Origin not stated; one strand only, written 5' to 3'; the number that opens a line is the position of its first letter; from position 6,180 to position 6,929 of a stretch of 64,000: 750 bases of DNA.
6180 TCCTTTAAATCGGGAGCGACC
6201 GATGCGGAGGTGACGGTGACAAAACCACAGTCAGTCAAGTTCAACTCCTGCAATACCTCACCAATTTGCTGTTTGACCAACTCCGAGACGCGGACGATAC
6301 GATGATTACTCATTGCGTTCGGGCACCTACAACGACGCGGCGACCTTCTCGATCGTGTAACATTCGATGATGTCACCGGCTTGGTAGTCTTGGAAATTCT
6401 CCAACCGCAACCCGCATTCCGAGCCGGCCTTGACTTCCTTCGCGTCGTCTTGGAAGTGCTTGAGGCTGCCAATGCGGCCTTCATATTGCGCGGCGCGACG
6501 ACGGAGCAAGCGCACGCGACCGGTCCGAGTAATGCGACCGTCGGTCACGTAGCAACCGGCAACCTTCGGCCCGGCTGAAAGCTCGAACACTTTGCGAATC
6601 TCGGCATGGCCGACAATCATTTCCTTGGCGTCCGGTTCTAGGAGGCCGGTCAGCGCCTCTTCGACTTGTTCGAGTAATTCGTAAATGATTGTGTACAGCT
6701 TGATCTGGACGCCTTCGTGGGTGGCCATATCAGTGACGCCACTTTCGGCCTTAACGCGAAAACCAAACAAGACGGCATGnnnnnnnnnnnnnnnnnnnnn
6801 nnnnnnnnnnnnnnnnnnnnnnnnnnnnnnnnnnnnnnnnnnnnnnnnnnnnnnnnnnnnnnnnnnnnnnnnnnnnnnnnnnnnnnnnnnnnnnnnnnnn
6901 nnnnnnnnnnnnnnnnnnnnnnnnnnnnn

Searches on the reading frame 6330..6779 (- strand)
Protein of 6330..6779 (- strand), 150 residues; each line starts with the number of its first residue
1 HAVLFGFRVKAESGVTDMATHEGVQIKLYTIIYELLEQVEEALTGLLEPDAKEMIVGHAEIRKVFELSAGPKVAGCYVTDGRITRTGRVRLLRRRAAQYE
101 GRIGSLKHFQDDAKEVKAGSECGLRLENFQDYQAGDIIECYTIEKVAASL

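Call 40: search_solved_structures(query=window:6330-6779:-, show_alignments=2)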
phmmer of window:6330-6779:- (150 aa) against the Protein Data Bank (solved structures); distinct sequences matched with E-value up to 0.001: 16.
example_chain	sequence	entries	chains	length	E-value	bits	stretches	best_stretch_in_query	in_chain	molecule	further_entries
5lmv_a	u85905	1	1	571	7.5e-35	123.2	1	2-146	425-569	Translation initiation factor IF-2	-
3j4j_A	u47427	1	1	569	1.1e-34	122.7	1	2-143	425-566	Translation initiation factor IF-2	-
7uiu_x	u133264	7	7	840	1.8e-34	122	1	2-149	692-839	Translation initiation factor IF-2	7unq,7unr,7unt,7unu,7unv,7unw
6o7k_f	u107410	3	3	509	6.3e-34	120.2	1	2-146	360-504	Translation initiation factor IF-2 | Translation initiation factor IF2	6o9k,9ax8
1zo1_I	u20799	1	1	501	7.3e-34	120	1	2-145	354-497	translation initiation factor 2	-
3jcj_f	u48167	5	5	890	1.6e-33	118.9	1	2-146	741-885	Translation initiation factor IF-2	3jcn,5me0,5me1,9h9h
1d1n_A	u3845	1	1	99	1.7e-29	105.8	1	52-148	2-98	INITIATION FACTOR 2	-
3izy_P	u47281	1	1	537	7.6e-24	87.6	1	1-141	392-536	Translation initiation factor IF-2, mitochondrial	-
9ojm_7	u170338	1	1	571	1.1e-23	87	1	2-148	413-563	Translation initiation factor IF-2, mitochondrial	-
6gaw_BC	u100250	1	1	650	1.4e-23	86.7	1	2-148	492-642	Translation initiation factor IF-2, mitochondrial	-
6gaz_BC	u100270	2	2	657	1.4e-23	86.7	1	2-148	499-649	Translation initiation factor IF-2, mitochondrial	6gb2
8qrn_7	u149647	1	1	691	1.6e-23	86.5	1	2-148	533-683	Translation initiation factor IF-2, mitochondrial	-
6rw5_7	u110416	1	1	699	1.6e-23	86.5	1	2-148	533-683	Translation initiation factor IF-2, mitochondrial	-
7po2_7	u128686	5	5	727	1.7e-23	86.4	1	2-148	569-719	Translation initiation factor IF-2, mitochondrial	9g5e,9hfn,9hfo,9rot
2crv_A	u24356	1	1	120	8.4e-12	48.5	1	56-147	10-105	Translation initiation factor IF-2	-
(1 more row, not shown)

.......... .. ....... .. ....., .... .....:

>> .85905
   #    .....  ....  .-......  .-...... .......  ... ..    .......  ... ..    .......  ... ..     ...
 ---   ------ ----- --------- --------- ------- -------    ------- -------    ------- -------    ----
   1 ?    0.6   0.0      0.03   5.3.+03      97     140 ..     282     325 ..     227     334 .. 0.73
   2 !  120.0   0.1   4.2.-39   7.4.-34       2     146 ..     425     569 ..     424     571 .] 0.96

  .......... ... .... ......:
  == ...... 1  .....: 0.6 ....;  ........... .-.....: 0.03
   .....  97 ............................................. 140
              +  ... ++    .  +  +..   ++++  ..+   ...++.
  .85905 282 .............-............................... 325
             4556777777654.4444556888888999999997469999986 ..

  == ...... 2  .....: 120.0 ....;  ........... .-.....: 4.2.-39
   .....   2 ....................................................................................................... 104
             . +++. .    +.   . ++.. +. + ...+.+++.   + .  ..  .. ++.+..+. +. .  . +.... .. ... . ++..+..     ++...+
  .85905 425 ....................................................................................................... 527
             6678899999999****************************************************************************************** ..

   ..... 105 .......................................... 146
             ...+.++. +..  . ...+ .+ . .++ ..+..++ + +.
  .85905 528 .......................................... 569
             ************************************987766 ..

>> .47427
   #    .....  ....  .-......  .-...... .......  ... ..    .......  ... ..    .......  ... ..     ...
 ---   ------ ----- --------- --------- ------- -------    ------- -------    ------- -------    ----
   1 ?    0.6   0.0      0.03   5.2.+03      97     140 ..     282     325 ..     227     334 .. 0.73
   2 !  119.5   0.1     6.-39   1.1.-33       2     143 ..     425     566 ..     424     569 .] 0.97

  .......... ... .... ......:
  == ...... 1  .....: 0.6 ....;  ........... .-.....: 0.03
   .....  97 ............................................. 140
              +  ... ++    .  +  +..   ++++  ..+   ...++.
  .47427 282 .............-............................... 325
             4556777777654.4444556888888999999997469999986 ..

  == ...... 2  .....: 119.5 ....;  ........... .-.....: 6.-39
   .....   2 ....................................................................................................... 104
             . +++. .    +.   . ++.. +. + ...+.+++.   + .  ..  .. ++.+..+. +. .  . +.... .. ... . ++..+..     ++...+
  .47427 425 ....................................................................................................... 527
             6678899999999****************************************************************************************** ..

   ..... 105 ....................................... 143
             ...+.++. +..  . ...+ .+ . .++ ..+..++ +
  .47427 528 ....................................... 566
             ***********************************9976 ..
